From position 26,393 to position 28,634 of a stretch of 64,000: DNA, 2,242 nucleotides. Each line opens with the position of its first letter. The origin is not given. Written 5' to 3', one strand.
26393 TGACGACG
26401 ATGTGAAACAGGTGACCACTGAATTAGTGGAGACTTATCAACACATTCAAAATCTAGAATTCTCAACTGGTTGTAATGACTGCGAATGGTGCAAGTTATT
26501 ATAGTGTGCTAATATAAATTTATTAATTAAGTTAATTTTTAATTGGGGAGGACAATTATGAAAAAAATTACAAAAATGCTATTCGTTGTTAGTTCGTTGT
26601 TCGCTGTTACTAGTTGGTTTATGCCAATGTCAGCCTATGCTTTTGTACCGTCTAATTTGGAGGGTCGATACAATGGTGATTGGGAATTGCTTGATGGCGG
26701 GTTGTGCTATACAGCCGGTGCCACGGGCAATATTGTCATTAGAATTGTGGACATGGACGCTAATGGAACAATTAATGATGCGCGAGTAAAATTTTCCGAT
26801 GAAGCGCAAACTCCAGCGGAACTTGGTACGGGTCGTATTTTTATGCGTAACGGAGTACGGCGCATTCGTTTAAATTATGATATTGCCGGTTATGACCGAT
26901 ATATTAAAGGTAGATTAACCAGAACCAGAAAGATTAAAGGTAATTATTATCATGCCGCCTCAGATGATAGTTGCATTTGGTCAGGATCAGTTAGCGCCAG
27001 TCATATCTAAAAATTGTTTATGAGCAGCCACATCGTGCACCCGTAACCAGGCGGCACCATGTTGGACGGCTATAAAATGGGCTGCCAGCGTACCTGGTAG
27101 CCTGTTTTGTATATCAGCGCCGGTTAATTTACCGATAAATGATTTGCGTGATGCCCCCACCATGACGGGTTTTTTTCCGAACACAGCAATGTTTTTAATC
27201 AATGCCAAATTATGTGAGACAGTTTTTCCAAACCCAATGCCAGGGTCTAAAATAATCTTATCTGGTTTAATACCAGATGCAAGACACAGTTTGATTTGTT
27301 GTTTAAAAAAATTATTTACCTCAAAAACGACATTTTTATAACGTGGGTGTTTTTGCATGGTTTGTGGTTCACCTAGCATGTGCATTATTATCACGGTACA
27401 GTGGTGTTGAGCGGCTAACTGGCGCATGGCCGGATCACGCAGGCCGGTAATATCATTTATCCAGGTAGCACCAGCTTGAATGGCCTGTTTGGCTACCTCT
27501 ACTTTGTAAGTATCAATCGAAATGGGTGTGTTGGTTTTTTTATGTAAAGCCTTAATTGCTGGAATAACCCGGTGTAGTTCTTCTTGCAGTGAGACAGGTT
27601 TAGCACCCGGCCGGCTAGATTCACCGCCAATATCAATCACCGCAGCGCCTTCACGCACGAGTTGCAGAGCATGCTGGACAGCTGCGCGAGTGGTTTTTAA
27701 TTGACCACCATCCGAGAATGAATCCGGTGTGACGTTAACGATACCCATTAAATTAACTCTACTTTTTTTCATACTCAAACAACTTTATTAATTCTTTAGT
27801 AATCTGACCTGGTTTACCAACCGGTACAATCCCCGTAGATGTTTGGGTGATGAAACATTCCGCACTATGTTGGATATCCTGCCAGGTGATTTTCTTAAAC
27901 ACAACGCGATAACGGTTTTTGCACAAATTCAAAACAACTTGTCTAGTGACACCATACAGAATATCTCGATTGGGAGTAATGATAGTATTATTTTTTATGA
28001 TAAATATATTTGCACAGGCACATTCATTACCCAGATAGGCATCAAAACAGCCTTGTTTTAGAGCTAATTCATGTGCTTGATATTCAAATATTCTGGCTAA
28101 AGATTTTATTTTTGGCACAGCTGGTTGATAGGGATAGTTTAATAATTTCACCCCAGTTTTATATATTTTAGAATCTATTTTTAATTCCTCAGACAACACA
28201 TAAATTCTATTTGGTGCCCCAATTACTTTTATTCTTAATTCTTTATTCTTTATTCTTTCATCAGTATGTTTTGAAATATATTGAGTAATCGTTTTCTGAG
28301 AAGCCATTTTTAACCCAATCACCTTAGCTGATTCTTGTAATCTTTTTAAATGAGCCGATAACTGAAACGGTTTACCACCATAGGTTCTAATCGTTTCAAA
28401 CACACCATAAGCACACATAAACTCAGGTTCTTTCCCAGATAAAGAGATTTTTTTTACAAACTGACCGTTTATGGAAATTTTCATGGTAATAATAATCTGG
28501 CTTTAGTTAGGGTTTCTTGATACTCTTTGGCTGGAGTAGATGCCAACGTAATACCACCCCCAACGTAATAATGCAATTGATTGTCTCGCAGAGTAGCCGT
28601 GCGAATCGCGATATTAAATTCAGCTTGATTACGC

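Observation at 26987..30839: Compact folate-biosynthesis cluster in which a PTPS-family protein stands in for FolB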

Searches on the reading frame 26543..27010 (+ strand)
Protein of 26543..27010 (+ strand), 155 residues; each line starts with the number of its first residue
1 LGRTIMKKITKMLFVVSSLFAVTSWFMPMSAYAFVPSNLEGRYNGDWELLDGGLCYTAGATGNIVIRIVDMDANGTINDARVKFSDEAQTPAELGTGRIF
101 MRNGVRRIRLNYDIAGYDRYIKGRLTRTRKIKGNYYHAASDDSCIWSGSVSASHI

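Call 3: search_protein_families(library=pfam, proteins=[window:26543-27010:+], max_evalue=0.01)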
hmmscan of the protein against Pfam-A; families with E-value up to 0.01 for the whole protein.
window:26543-27010:+ (155 aa): 0 families

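Call 4: search_protein_families(library=ncbifam, proteins=[window:26543-27010:+], max_evalue=0.01)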
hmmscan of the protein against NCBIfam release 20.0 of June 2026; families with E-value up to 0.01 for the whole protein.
window:26543-27010:+ (155 aa): 0 families

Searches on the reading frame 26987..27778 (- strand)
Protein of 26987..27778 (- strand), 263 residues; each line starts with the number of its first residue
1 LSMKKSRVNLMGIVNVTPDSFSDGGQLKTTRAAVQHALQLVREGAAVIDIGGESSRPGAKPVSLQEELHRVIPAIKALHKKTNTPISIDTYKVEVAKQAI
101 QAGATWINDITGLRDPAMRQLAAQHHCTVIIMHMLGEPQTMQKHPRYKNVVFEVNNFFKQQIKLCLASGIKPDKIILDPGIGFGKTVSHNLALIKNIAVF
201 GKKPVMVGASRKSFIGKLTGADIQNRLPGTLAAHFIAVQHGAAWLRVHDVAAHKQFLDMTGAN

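Call 3: search_protein_families(library=pfam, proteins=[window:26987-27778:-], max_evalue=0.01)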
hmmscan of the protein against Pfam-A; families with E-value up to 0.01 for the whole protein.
window:26987-27778:- (263 aa): 1 family
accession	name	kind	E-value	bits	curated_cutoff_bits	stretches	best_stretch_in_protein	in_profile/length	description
PF00809.28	Pterin_bind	-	2.8e-87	292.9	25.5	1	11-248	1-244/244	Pterin binding enzyme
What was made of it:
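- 26987..27772 (-): folP (261 or 253 aa depending on the start codon), dihydropteroate synthase. PF00809 at 3e-87 (call 3).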

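Call 4: search_protein_families(library=ncbifam, proteins=[window:26987-27778:-], max_evalue=0.01)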
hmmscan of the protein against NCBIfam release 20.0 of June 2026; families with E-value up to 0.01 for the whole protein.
window:26987-27778:- (263 aa): 8 families
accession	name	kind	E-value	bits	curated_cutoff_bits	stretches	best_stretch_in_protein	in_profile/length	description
TIGR01496.1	DHPS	equivalog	5e-102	341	162.6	1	10-260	2-255/258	dihydropteroate synthase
NF008625.0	PRK11613.1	equivalog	3.7e-85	285.5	455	1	4-252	11-261/282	dihydropteroate synthase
NF033502.0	Sul4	exception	5.4e-62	209.8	600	1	7-262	4-274/277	sulfonamide-resistant dihydropteroate synthase Sul4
NF000296.1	Sul3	exception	5.1e-53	180.4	475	1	10-257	4-256/263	sulfonamide-resistant dihydropteroate synthase Sul3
NF000295.1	Sul2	exception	9.2e-43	147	575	1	8-252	5-253/271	sulfonamide-resistant dihydropteroate synthase Sul2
NF000294.1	Sul1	exception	2.2e-39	135.9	600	1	9-250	2-249/278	sulfonamide-resistant dihydropteroate synthase Sul1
NF005719.0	PRK07535.1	domain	0.00025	20.2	259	1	34-181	28-163/268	methyltetrahydrofolate:corrinoid/iron-sulfur protein methyltransferase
TIGR00284.1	TIGR00284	hypoth_equivalog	0.0009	17.9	256.65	1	35-110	169-235/497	dihydropteroate synthase-like protein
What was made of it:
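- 26987..27772 (-): TIGR01496 scores 341 bits against a cut-off of 163 (call 4).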

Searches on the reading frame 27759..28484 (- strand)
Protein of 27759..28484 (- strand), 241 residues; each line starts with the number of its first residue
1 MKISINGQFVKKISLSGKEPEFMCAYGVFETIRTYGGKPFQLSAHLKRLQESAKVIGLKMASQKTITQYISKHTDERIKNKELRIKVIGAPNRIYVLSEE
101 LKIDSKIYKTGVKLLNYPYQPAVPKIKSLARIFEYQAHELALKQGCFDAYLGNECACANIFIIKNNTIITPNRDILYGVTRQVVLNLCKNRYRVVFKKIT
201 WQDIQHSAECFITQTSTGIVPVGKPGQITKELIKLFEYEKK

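Call 3: search_protein_families(library=pfam, proteins=[window:27759-28484:-], max_evalue=0.01)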
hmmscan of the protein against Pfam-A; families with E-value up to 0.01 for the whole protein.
window:27759-28484:- (241 aa): 1 family
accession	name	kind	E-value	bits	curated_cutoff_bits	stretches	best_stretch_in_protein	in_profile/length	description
PF01063.24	Aminotran_4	-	4e-36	125.4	28.5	1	27-223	1-221/223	Amino-transferase class IV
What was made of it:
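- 27759..28484 (-): pabC-like gene (241 aa), a class IV PLP enzyme and the proposed aminodeoxychorismate lyase. PF01063 at 4e-36 (call 3).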

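Call 4: search_protein_families(library=ncbifam, proteins=[window:27759-28484:-], max_evalue=0.01)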
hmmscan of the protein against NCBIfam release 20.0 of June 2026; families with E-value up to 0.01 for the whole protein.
window:27759-28484:- (241 aa): 20 families
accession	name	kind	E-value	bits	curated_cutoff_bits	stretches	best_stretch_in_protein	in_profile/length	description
NF006185.0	PRK08320.1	subfamily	1e-26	93.8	363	1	2-236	4-279/292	branched-chain amino acid aminotransferase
NF005726.0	PRK07544.1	equivalog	1.6e-22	80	396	2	145-229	178-270/295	branched-chain amino acid aminotransferase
TIGR01121.1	D_amino_aminoT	equivalog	1.3e-20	73.7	277.45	2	126-236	143-271/276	D-amino-acid transaminase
NF009126.0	PRK12479.1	equivalog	4.8e-20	71.9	518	1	3-236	6-280/299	branched-chain-amino-acid transaminase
NF005209.0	PRK06680.1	subfamily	2.2e-19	69.4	320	2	101-224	122-265/286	D-amino-acid transaminase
TIGR01122.1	ilvE_I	equivalog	3.8e-19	69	245.55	2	154-223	185-257/298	branched-chain-amino-acid transaminase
NF005146.0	PRK06606.1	equivalog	3.9e-19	68.7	279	2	154-223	193-265/307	branched-chain amino acid transaminase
NF005800.0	PRK07650.1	equivalog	1.3e-18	67.2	308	2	1-87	1-91/290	aminodeoxychorismate lyase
TIGR03461.1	pabC_Proteo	equivalog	1.7e-18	66.8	176.85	2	154-227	171-247/262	aminodeoxychorismate lyase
NF004761.0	PRK06092.1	equivalog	2.5e-17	63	260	2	154-233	173-255/268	aminodeoxychorismate lyase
NF005888.0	PRK07849.1-3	equivalog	4.5e-14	52.1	273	2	27-93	41-107/298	aminodeoxychorismate lyase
NF009066.0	PRK12400.1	equivalog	5.9e-12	45.6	538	1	25-223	33-255/290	D-amino-acid transaminase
NF009896.0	PRK13356.1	equivalog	7.9e-12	44.9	262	1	154-223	187-259/287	branched-chain amino acid aminotransferase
NF006734.0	PRK09266.1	subfamily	5.6e-11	42.2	202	1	3-223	9-241/270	hypothetical protein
NF009897.0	PRK13357.1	equivalog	7.5e-07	28.2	307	1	153-224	233-313/358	branched-chain amino acid aminotransferase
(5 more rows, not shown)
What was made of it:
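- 27759..28484 (-): All NCBIfam equivalogs are below cut-off (call 4).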

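Call 47: search_solved_structures(query=window:27762-28484:-, max_evalue=0.00001, show_alignments=1)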
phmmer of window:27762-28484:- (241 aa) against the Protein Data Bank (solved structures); distinct sequences matched with E-value up to 0.00001: 32.
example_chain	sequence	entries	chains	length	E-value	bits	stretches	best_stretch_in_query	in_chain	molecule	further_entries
5e25_A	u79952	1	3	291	1.6e-17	66.9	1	3-237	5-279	branched-chain aminotransferase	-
5cm0_A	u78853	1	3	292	1.6e-17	66.9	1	3-237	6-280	Branched-chain transaminase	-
3csw_A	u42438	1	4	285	5.3e-16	62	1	23-224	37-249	Putative branched-chain-amino-acid aminotransferase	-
5mqz_A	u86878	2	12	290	7.6e-15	58.2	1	153-236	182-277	Putative branched-chain-amino-acid aminotransferase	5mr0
8ahr_A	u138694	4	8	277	4.7e-12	49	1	25-226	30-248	Aminotransferase class IV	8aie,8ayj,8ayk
8onj_A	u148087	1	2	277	5.1e-12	48.9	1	25-226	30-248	Aminotransferase class IV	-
7p8o_A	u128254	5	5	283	1e-11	48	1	4-224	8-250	Aminotransferase class IV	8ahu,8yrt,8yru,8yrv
7p7x_A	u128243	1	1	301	1.3e-11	47.6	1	4-224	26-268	Aminotransferase class IV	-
8raf_A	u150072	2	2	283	1.7e-11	47.2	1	109-224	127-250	Aminotransferase class IV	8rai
8onl_A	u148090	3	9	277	1.8e-11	47.1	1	25-226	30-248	Aminotransferase class IV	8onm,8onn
7p3t_A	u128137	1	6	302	4.5e-11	45.8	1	116-224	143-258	Branched-chain amino acid aminotransferase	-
3daa_A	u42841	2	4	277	2e-10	43.7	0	126-224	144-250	D-AMINO ACID AMINOTRANSFERASE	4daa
3lqs_A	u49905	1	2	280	2e-10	43.7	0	126-224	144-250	D-alanine aminotransferase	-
1daa_A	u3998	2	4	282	2.1e-10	43.7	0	126-224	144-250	D-AMINO ACID AMINOTRANSFERASE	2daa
9pxs_A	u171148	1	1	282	2.9e-10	43.2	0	2-61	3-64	D-alanine aminotransferase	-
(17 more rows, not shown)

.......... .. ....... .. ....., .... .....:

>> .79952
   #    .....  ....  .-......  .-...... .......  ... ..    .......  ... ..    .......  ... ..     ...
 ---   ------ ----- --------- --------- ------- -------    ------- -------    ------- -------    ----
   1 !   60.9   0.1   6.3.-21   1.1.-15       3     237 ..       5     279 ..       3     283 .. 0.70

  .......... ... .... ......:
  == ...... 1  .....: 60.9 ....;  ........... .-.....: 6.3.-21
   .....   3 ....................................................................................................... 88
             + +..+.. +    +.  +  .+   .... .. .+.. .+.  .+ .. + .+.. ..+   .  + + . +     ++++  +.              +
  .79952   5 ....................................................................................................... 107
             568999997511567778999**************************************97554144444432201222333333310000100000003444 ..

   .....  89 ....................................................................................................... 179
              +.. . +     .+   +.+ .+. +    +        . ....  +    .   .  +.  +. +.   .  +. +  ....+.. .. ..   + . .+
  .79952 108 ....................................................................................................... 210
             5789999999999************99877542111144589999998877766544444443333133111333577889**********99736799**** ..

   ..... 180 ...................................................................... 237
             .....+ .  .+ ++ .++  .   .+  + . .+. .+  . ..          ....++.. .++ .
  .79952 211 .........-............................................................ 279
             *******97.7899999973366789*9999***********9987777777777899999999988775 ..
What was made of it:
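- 27759..28484 (-): The closest solved structures are branched-chain aminotransferases, and the Lys of 'PKIKSL' aligns with their 'PNIKSL' (call 47).
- On PabC (aminodeoxychorismate lyase): PF01063 at 4e-36 (call 3), and the Lys in 'PKIKSL' aligns with 'PNIKSL' of class IV enzymes (call 47).
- PabC's closest solved relatives are branched-chain aminotransferases (calls 4, 47). The closest solved structures of the pabC-like protein are branched-chain aminotransferases (call 47).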
